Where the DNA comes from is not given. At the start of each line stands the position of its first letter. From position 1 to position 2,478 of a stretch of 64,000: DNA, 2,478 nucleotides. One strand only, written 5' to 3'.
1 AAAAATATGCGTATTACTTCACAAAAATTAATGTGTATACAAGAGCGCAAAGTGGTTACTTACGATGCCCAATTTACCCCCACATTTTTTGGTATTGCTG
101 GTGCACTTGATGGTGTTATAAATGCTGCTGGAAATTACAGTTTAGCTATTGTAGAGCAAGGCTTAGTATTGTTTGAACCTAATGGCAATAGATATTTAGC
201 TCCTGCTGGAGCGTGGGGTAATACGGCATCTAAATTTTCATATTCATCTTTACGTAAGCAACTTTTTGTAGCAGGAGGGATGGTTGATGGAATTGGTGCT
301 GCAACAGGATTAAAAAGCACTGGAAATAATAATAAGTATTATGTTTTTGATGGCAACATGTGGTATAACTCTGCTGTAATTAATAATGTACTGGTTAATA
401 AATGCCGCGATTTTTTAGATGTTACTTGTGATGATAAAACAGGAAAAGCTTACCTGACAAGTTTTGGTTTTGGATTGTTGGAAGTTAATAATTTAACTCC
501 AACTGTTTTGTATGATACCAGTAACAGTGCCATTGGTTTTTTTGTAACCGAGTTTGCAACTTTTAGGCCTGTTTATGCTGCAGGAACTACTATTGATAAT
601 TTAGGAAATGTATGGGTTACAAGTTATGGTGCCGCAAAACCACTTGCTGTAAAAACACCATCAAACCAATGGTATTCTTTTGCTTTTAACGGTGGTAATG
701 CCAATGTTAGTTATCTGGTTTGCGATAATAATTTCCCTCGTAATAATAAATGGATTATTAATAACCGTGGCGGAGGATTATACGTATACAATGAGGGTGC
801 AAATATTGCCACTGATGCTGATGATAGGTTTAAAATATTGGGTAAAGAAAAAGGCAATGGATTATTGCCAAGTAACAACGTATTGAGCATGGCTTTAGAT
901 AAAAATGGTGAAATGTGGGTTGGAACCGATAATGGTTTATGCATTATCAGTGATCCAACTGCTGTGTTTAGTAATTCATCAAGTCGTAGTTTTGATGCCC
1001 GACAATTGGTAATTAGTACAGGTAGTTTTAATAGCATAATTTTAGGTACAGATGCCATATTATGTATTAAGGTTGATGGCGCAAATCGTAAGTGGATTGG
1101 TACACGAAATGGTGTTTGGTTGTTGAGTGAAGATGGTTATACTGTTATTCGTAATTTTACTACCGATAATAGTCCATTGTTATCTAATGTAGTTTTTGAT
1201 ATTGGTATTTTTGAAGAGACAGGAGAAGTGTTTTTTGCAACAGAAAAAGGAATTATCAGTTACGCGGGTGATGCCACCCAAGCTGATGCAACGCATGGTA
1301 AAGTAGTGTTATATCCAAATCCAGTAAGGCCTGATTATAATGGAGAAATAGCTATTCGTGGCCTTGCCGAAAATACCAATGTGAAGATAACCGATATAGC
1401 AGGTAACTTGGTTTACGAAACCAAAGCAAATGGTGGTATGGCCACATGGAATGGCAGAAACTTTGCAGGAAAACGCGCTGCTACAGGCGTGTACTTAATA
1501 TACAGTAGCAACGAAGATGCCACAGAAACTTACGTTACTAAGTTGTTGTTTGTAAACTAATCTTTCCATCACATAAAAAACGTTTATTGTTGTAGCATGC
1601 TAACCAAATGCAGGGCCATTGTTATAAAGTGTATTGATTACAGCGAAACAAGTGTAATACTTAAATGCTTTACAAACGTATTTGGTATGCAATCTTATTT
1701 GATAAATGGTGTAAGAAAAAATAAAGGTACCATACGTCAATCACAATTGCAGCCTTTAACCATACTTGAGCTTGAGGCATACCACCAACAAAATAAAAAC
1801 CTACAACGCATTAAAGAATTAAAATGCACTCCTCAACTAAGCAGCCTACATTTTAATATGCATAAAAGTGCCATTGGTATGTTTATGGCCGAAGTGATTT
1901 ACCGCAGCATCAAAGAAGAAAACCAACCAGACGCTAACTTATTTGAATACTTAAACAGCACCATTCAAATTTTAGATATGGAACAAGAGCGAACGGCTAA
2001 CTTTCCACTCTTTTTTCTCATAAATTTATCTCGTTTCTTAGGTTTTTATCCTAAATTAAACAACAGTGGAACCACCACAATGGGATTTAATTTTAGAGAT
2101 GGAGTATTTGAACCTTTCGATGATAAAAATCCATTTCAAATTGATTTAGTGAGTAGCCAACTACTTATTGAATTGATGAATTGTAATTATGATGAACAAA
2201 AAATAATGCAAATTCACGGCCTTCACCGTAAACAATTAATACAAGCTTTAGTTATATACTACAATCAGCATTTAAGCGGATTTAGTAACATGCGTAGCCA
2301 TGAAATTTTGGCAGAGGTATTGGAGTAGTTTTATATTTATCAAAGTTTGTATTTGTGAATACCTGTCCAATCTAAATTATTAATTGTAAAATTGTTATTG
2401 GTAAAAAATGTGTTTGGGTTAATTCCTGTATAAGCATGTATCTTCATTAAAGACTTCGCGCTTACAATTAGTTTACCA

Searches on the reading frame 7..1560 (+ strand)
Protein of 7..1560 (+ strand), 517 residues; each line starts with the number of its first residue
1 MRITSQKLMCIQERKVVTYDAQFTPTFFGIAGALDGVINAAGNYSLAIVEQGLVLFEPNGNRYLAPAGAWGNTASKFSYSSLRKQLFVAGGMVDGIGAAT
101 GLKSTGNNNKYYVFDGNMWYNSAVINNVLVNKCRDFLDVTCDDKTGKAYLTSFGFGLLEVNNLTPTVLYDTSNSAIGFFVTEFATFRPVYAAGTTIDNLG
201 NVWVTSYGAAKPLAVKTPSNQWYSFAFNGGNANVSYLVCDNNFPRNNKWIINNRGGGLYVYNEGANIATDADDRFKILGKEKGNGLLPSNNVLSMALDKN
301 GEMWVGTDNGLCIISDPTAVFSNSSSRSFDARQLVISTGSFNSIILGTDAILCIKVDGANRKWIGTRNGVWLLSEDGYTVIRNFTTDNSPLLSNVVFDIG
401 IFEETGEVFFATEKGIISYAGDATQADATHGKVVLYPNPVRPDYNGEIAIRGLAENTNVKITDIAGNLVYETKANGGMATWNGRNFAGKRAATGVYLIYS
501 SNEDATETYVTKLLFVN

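Call 4: search_protein_families(library=pfam, proteins=[window:7-1560:+], max_evalue=0.1)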
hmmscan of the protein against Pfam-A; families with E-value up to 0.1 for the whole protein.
window:7-1560:+ (517 aa): 5 families
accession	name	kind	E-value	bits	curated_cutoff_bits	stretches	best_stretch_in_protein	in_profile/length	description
PF07494.17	Reg_prop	-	3.8e-08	33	20.4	1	287-309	2-24/24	Two component regulator propeller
PF13860.13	FlgD_ig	-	4.7e-05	23.7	27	1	447-498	15-71/79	FlgD Ig-like domain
PF18962.6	Por_Secre_tail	-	0.00012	22.8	27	1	435-507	1-69/75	Secretion system C-terminal sorting domain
PF13585.12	CHU_C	-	0.0002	21.9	27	1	445-501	15-71/86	CHU_C Type IX secretion signal domain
PF23748.1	Beta-prop_LRRK2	-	0.022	14.2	26.9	0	287-316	271-300/359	LRRK2 beta propeller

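Call 60: search_protein_families(library=ncbifam, proteins=[window:7-1560:+], max_evalue=0.00001)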
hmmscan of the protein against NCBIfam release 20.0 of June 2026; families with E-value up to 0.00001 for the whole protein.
window:7-1560:+ (517 aa): 2 families
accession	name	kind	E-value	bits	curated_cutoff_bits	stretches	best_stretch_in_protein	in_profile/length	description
NF052228.1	T9SS_PorZ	equivalog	2e-116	390.3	260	1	1-517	244-757/757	type IX secretion system anionic LPS delivery protein PorZ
TIGR04183.1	Por_Secre_tail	domain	8.1e-06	25.7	23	0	435-508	1-66/72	T9SS type A sorting domain-containing protein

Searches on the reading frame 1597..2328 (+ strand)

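Call 4: search_protein_families(library=pfam, proteins=[window:1597-2328:+], max_evalue=0.1)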
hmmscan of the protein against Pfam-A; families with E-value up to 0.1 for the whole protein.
window:1597-2328:+ (243 aa): 4 families
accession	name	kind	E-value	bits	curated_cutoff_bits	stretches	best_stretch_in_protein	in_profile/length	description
PF11967.14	RecO_N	-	9.2e-19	67.7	27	1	1-77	1-76/80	Recombination protein O N terminal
PF02565.21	RecO_C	-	7.9e-14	52.1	22.1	1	86-228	2-151/157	Recombination protein O C terminal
PF19316.4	PIGO_PIGG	-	0.021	14.3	27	1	93-147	212-267/423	GPI ethanolamine phosphate transferase membrane region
PF13812.12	PPR_3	-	0.022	15.2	25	0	180-227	11-58/63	Pentatricopeptide repeat domain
